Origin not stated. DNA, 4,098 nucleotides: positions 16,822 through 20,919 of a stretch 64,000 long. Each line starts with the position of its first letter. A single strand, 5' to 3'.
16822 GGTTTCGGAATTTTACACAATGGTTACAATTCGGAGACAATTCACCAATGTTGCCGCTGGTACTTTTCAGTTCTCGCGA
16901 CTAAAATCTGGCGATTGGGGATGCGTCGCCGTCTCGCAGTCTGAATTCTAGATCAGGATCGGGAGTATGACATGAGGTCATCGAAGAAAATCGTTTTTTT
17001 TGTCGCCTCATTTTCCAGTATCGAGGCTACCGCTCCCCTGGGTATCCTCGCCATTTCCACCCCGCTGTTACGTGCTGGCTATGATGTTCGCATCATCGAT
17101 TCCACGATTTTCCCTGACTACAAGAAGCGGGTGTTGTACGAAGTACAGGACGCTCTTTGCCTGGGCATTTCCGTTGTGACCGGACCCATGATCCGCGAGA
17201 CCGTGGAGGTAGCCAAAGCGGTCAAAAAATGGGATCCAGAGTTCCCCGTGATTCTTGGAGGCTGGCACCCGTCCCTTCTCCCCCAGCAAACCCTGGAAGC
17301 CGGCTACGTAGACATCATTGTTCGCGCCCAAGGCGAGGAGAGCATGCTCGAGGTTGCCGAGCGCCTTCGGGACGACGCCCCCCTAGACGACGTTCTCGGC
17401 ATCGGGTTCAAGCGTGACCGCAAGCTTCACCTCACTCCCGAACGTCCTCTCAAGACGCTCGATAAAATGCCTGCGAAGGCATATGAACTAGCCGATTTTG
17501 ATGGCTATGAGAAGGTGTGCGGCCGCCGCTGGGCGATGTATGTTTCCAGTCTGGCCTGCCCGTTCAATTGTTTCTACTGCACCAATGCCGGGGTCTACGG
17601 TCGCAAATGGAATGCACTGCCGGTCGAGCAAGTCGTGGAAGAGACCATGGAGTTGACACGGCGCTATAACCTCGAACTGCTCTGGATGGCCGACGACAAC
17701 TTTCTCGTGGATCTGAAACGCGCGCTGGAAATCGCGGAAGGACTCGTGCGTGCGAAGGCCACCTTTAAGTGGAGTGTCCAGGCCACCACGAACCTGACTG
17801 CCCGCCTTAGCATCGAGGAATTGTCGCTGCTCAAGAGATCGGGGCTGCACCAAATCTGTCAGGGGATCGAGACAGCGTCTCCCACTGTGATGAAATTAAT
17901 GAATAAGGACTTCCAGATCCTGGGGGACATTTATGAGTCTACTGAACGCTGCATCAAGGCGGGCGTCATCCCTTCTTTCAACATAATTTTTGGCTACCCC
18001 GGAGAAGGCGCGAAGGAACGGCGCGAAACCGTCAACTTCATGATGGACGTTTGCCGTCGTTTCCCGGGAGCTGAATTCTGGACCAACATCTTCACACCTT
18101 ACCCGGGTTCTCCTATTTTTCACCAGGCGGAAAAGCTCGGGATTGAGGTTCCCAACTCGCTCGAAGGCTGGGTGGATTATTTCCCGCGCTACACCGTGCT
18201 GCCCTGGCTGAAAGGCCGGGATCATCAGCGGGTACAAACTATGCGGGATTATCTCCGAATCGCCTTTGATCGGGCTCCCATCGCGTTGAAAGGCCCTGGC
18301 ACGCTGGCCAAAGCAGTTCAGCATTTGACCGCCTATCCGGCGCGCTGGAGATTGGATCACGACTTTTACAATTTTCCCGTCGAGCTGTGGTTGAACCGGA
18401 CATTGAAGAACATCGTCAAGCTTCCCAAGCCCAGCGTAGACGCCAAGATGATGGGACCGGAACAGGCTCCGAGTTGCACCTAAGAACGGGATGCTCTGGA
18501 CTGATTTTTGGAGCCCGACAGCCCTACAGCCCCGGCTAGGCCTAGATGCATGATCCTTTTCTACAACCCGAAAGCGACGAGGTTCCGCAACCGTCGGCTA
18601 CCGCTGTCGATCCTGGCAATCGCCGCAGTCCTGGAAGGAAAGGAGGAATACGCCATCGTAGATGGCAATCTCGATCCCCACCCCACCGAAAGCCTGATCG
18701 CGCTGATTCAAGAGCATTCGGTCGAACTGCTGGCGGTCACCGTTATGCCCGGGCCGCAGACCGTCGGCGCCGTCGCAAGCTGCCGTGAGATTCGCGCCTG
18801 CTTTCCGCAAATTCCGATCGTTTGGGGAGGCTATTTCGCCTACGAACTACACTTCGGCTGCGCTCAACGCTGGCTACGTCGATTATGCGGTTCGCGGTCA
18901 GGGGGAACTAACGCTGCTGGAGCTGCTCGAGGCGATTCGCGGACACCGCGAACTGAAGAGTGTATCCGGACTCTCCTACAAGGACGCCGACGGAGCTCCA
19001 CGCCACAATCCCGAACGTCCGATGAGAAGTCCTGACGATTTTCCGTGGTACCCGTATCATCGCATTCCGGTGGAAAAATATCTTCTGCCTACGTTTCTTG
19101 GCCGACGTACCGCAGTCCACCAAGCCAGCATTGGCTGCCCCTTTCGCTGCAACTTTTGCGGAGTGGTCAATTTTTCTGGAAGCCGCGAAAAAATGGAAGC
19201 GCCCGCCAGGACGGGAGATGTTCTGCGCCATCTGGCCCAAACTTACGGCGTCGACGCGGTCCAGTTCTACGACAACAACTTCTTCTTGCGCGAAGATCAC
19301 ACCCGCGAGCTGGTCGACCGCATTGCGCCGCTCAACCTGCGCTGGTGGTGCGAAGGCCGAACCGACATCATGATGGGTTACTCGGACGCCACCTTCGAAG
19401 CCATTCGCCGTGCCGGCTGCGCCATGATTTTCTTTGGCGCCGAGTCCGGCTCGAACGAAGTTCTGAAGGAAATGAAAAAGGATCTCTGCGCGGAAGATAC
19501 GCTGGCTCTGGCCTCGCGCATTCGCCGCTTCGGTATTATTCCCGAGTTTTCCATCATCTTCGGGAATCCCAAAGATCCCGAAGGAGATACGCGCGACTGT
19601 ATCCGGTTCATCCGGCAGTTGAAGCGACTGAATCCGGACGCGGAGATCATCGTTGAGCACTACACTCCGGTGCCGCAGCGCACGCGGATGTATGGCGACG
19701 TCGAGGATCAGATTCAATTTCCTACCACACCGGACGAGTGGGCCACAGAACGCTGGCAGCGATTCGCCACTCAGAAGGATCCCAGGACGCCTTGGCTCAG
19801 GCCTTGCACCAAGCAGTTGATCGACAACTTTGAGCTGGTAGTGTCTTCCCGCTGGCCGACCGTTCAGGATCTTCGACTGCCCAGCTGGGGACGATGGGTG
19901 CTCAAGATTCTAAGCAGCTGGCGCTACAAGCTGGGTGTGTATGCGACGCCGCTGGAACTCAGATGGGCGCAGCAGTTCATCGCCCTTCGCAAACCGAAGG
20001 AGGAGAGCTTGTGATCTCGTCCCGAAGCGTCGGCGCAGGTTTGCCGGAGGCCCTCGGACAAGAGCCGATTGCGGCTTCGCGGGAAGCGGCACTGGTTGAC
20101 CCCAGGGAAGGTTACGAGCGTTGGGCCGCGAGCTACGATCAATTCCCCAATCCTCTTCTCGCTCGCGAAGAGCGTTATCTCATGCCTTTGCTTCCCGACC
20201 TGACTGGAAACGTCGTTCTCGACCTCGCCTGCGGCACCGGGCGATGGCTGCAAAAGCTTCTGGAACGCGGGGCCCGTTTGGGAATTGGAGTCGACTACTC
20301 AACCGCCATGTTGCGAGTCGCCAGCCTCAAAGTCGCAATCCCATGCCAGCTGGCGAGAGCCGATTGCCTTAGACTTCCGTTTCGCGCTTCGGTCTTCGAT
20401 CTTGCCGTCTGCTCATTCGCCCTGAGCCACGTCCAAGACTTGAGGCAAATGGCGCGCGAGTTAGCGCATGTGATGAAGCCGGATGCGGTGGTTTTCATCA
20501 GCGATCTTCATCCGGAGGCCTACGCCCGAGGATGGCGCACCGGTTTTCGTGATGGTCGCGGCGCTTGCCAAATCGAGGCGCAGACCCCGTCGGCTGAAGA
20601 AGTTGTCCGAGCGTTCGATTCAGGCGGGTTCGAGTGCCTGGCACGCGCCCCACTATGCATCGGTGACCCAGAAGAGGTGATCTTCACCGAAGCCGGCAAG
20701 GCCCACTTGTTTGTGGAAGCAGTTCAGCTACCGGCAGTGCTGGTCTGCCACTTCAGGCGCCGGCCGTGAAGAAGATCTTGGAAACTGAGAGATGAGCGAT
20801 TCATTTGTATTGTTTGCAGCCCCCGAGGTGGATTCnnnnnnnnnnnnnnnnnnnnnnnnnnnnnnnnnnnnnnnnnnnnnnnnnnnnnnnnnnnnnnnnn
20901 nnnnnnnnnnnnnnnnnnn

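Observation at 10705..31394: About 21 kb block of three operons combining five radical SAM enzymes, methyltransferases, HprK-like kinases, an NTP_transf_5 enzyme, GT-C membrane transferases and a PLC-type phosphoesterase: candidate undescribed tailoring system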

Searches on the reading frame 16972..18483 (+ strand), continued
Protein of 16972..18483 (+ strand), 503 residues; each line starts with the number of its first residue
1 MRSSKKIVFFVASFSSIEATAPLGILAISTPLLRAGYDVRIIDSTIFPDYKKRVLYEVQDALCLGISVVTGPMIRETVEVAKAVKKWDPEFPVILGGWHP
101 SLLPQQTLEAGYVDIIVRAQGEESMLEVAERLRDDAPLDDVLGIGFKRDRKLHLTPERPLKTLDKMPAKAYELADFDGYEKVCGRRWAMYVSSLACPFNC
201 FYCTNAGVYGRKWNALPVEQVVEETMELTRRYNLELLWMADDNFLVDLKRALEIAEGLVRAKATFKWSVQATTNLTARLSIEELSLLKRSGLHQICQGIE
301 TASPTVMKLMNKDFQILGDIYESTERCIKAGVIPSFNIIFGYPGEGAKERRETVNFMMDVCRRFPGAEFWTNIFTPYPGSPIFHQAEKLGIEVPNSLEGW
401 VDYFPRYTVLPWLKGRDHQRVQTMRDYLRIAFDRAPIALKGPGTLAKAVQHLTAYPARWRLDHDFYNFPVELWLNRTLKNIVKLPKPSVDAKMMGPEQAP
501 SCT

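Call 89: search_protein_families(library=pfam, proteins=[L035:14274-15446:+, L071:13804-14658:+, L017:13831-14739:+, L038:15060-15692:+, L008:14958-15899:-, L010:16246-17460:-, L014:12306-13712:+, L011:4797-6128:+, L059:13883-15505:+, L050:13807-14814:+], max_evalue=0.001)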
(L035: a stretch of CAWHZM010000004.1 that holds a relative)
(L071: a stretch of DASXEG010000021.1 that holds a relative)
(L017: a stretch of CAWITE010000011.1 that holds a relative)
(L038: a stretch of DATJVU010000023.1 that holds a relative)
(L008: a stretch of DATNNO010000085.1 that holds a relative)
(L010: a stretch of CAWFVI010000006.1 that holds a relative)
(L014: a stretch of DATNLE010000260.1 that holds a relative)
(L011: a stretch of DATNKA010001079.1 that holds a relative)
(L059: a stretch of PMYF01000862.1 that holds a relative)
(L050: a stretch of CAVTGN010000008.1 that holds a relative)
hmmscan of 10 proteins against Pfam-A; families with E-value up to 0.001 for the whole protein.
L035:14274-15446:+ (390 aa): 2 families
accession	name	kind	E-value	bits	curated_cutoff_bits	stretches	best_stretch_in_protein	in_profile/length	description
PF00005.33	ABC_tran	-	7.6e-21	75.6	25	1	186-316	1-134/137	ABC transporter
PF13304.12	AAA_21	-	2.3e-05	25.1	27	1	199-219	2-22/304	AAA domain, putative AbiEii toxin, Type IV TA system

L071:13804-14658:+ (284 aa): 2 families
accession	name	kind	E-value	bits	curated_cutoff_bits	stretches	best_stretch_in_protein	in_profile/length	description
PF01061.29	ABC2_membrane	-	2.7e-19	70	26.9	1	38-244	3-210/211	ABC-2 type transporter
PF12698.13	ABC2_membrane_3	-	2.6e-07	30.5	31.6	1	130-270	206-346/347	ABC-2 family transporter protein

L017:13831-14739:+ (302 aa): 10 families
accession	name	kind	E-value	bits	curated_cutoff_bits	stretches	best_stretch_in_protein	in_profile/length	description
PF13649.12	Methyltransf_25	-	9.8e-18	65.1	27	1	133-227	1-97/97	Methyltransferase domain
PF08241.18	Methyltransf_11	-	1.9e-17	64.1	21.2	1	134-231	1-95/95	Methyltransferase domain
PF08242.18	Methyltransf_12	-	2.6e-14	54.1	30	1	134-229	1-98/98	Methyltransferase domain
PF13847.12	Methyltransf_31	-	3.3e-10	40.3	27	1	132-239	6-117/145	Methyltransferase domain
PF01209.24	Ubie_methyltran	-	1.1e-07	31.9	20.1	1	122-231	40-151/233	ubiE/COQ5 methyltransferase family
PF13489.12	Methyltransf_23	-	1.2e-07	32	27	1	115-238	6-123/164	Methyltransferase domain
PF02353.26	CMAS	-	2.9e-06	27.2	27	1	106-235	39-168/273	Mycolic acid cyclopropane synthetase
PF05401.17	NodS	-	7.6e-06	26.3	24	1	115-255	28-167/201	Nodulation protein S (NodS)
PF05891.18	Methyltransf_PK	-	0.00022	21.3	27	1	124-233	50-161/218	AdoMet dependent proline di-methyltransferase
PF05175.20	MTS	-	0.00042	20.4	23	1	127-231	29-138/170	Methyltransferase small domain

L038:15060-15692:+ (210 aa): 1 family
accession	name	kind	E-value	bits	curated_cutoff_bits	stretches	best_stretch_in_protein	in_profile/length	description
PF10067.14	DUF2306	-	7.2e-23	81.8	31.6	1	59-198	2-141/147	Predicted membrane protein (DUF2306)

L008:14958-15899:- (313 aa): 3 families
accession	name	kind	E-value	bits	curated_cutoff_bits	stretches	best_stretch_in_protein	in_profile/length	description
PF03548.22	LolA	-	2.7e-05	24.4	23.6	0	250-275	46-71/165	Outer membrane lipoprotein carrier protein LolA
PF06632.17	XRCC4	-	0.00012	22.4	26.2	0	55-79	21-45/102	XRCC4 N-terminal domain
PF21783.3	YNCE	-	0.00055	19.8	27.1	0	46-173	199-331/339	YNCE-like beta-propeller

L010:16246-17460:- (404 aa): 2 families
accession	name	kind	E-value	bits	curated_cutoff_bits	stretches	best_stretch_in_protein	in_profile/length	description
PF00535.33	Glycos_transf_2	-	3e-24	86.3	23.3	1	26-188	1-167/168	Glycosyl transferase family 2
PF13641.12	Glyco_tranf_2_3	-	6.5e-05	23.5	27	1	25-111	3-97/230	Glycosyltransferase like family 2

L014:12306-13712:+ (468 aa): 0 families

L011:4797-6128:+ (443 aa): 1 family
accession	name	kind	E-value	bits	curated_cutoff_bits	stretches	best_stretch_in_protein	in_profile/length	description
PF13231.12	PMT_2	-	2.8e-08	34.6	26.1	1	56-206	3-160/160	Dolichyl-phosphate-mannose-protein mannosyltransferase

L059:13883-15505:+ (540 aa): 0 families

L050:13807-14814:+ (335 aa): 2 families
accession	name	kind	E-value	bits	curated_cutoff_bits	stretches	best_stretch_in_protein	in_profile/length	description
PF00685.33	Sulfotransfer_1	-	7.9e-18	65.2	22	1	24-245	2-184/255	Sulfotransferase domain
PF13469.12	Sulfotransfer_3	-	1.7e-17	64.8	27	1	24-243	1-213/216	Sulfotransferase family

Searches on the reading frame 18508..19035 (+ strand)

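Call 3: search_protein_families(library=pfam, proteins=[window:18508-19035:+], max_evalue=0.01)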
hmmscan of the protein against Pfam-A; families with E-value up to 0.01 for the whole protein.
window:18508-19035:+ (175 aa): 1 family
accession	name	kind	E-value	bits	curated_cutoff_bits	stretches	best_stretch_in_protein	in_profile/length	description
PF02310.24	B12-binding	-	1.1e-06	29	32.1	1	32-110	14-90/121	B12 binding domain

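Call 5: search_protein_families(library=ncbifam, proteins=[window:18508-19035:+], max_evalue=0.001)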
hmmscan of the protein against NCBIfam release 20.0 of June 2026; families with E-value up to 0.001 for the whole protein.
window:18508-19035:+ (175 aa): 0 families

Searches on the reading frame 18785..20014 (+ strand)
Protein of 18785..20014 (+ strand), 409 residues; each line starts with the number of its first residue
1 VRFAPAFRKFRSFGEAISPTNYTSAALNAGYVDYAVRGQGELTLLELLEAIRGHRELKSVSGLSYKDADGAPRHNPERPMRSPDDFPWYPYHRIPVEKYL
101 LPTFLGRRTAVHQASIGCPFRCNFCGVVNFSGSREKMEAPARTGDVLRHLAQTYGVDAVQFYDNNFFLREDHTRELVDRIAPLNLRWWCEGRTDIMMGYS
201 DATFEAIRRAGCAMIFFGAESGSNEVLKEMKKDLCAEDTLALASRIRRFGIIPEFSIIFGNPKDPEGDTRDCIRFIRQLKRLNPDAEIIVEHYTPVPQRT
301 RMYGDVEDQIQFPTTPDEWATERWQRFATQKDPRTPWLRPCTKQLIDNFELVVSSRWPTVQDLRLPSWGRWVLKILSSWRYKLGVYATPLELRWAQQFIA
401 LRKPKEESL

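Call 3: search_protein_families(library=pfam, proteins=[window:18785-20014:+], max_evalue=0.01)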
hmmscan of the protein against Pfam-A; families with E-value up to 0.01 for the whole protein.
window:18785-20014:+ (409 aa): 1 family
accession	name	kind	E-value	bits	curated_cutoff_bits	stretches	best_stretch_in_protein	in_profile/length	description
PF04055.27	Radical_SAM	-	5e-12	46.7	29.5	1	117-276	6-166/166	Radical SAM superfamily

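Call 5: search_protein_families(library=ncbifam, proteins=[window:18785-20014:+], max_evalue=0.001)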
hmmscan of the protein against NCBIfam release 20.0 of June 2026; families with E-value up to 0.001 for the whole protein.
window:18785-20014:+ (409 aa): 20 families
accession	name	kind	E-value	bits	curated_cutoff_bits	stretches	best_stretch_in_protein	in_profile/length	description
NF038361.1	rSAM_Sden_1168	equivalog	5.2e-26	91.3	575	1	29-279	196-451/560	Sden_1168 family B12-binding radical SAM P-methyltransferase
TIGR03471.1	HpnJ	equivalog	1.1e-25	90.5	577.6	1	28-297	117-379/472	hopanoid biosynthesis associated radical SAM protein HpnJ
TIGR04479.1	bcpD_PhpK_rSAM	subfamily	3.7e-24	85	600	1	34-281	174-411/504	PhpK family radical SAM P-methyltransferase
TIGR02026.1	BchE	equivalog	5.8e-24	84.8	481.35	1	24-311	108-392/497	magnesium-protoporphyrin IX monomethyl ester anaerobic oxidative cyclase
NF050148.1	rSAM_ApyD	equivalog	2.4e-22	79.1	750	1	32-314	127-401/645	RiPP biosynthesis radical SAM protein ApyD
TIGR03975.1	rSAM_ocin_1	subfamily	6e-21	74.6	281.85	1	28-304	178-458/606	RiPP maturation radical SAM C-methyltransferase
TIGR04013.1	B12_SAM_MJ_1487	hypoth_equivalog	1.2e-18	67.1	251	2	214-298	268-350/382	TIGR04013 family B12-binding domain/radical SAM domain-containing protein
TIGR04367.1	HpnR_B12_rSAM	equivalog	1.6e-16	59.9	650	1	28-284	111-353/490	hopanoid C-3 methylase HpnR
TIGR04072.2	rSAM_ladder_B12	equivalog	7.4e-16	57.8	360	1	31-280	120-350/443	lipid biosynthesis B12-binding/radical SAM protein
NF033070.1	rSAM_AprD4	equivalog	7.3e-14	51.5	500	1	96-297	183-382/456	AprD4 family radical SAM diol-dehydratase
TIGR04014.1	B12_SAM_MJ_0865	equivalog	1.5e-13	50.3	360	1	31-280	89-337/434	methyl-coenzyme M reductase glutamine C-methyltransferase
NF040542.1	rSAM_RCCLKC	equivalog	1e-09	38.1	450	1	26-264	94-335/423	arsinothricin biosynthesis radical SAM protein ArsL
TIGR04385.1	B12_rSAM_cofa1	equivalog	1.1e-09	38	450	1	114-281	200-366/438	B12 lower ligand biosynthesis radical SAM protein BzaD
TIGR04295.1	B12_rSAM_oligo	hypoth_equivalog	1e-07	31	400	1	24-245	116-326/422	TIGR04295 family B12-binding domain-containing radical SAM protein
NF033712.0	B12_rSAM_KedN5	subfamily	1e-07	30.6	700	1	31-180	114-264/624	KedN5 family methylcobalamin-dependent radical SAM C-methyltransferase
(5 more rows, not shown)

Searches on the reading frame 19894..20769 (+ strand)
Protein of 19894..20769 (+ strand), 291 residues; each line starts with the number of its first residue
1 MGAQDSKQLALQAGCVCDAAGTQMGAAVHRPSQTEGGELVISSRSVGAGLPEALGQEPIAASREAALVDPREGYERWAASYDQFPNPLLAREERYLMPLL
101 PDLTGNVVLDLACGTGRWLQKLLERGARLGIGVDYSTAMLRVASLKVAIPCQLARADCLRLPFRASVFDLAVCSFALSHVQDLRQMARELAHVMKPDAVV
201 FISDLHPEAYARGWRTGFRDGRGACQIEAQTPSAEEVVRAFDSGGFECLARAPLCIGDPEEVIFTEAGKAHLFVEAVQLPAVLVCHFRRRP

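Call 4: search_protein_families(library=pfam, proteins=[window:19894-20769:+], max_evalue=0.01)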
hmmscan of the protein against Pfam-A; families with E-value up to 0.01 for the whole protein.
window:19894-20769:+ (291 aa): 10 families
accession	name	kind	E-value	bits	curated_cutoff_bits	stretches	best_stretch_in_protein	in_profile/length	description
PF13649.12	Methyltransf_25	-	5.3e-19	69.2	27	1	108-197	1-96/97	Methyltransferase domain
PF08241.18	Methyltransf_11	-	6.7e-18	65.6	21.2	1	109-202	1-95/95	Methyltransferase domain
PF13489.12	Methyltransf_23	-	2.4e-14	53.9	27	1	97-249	14-162/164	Methyltransferase domain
PF08242.18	Methyltransf_12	-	7.9e-13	49.4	30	1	109-199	1-97/98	Methyltransferase domain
PF13847.12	Methyltransf_31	-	9.7e-11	42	27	1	105-206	4-113/145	Methyltransferase domain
PF01209.24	Ubie_methyltran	-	7.9e-10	38.9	20.1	1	96-202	39-151/233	ubiE/COQ5 methyltransferase family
PF01728.25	FtsJ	-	7.8e-06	26.4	24.1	1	104-175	21-99/181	FtsJ-like methyltransferase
PF08003.17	Methyltransf_9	-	0.00037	20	23.8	1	96-139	107-150/315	Protein of unknown function (DUF1698)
PF03141.22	Methyltransf_29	-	0.003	16.6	23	1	106-198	119-213/506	Putative S-adenosyl-L-methionine-dependent methyltransferase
PF07021.18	MetW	-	0.005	16.9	21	1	104-197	13-105/193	Methionine biosynthesis protein MetW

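Call 6: search_protein_families(library=ncbifam, proteins=[window:19894-20769:+], max_evalue=0.001)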
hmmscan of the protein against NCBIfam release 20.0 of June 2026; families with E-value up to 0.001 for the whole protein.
window:19894-20769:+ (291 aa): 26 families (the best 25 are shown)
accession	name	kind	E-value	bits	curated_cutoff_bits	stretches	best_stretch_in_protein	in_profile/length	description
NF001244.0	PRK00216.1-5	equivalog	5.8e-18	65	216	1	102-208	46-159/236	bifunctional demethylmenaquinone methyltransferase/2-methoxy-6-polyprenyl-1,4-benzoquinol methylase UbiE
TIGR01934.1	MenG_MenH_UbiE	subfamily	5.3e-17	61.9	158.35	1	104-208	39-147/223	ubiquinone/menaquinone biosynthesis methyltransferase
NF045667.1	MTase_DVU1556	equivalog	2e-16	60.1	155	1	104-249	22-163/213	DVU_1556 family methyltransferase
NF001241.0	PRK00216.1-2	equivalog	1.2e-15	57.8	327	1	104-206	51-151/231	demethylmenaquinone methyltransferase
TIGR02072.1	BioC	equivalog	3.2e-14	53.3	184.95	1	92-208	19-138/244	malonyl-ACP O-methyltransferase BioC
NF007610.0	PRK10258.1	equivalog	2.7e-13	49.8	342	1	74-205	13-141/251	malonyl-ACP O-methyltransferase BioC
NF001243.0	PRK00216.1-4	equivalog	2.3e-11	43.5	235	1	104-201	47-150/237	demethylmenaquinone methyltransferase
TIGR02752.1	MenG_heptapren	equivalog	8.6e-11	41.8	419.85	1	104-202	45-150/231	demethylmenaquinone methyltransferase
NF043040.1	corrin_prot_MT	hypoth_equivalog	5.2e-10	39.1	180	1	104-204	41-149/216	corrinoid protein-associated methyltransferase CpaM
NF004452.0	PRK05785.1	equivalog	7.5e-09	35.4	207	1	106-203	53-145/228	hypothetical protein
TIGR01983.1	UbiG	equivalog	2e-08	33.9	102.95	1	102-206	47-155/228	bifunctional 2-polyprenyl-6-hydroxyphenol methylase/3-demethylubiquinol 3-O-methyltransferase UbiG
NF041820.1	daptide_MTase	equivalog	3.8e-08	33.1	175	1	100-210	33-150/243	daptide-type RiPP biosynthesis methyltransferase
NF001240.0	PRK00216.1-1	equivalog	9.2e-07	28.1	378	1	104-202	63-168/251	bifunctional demethylmenaquinone methyltransferase/2-methoxy-6-polyprenyl-1,4-benzoquinol methylase UbiE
NF052510.1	methyltran_MpqE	exception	1.3e-06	27.9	335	1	101-199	43-148/234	methyl-plastoquinone biosynthesis methyltransferase MpqE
NF045823.1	PthPhpthDimycoMt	equivalog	1.1e-05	24.8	300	1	102-242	64-204/256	phthiotriol/phenolphthiotriol dimycocerosates methyltransferase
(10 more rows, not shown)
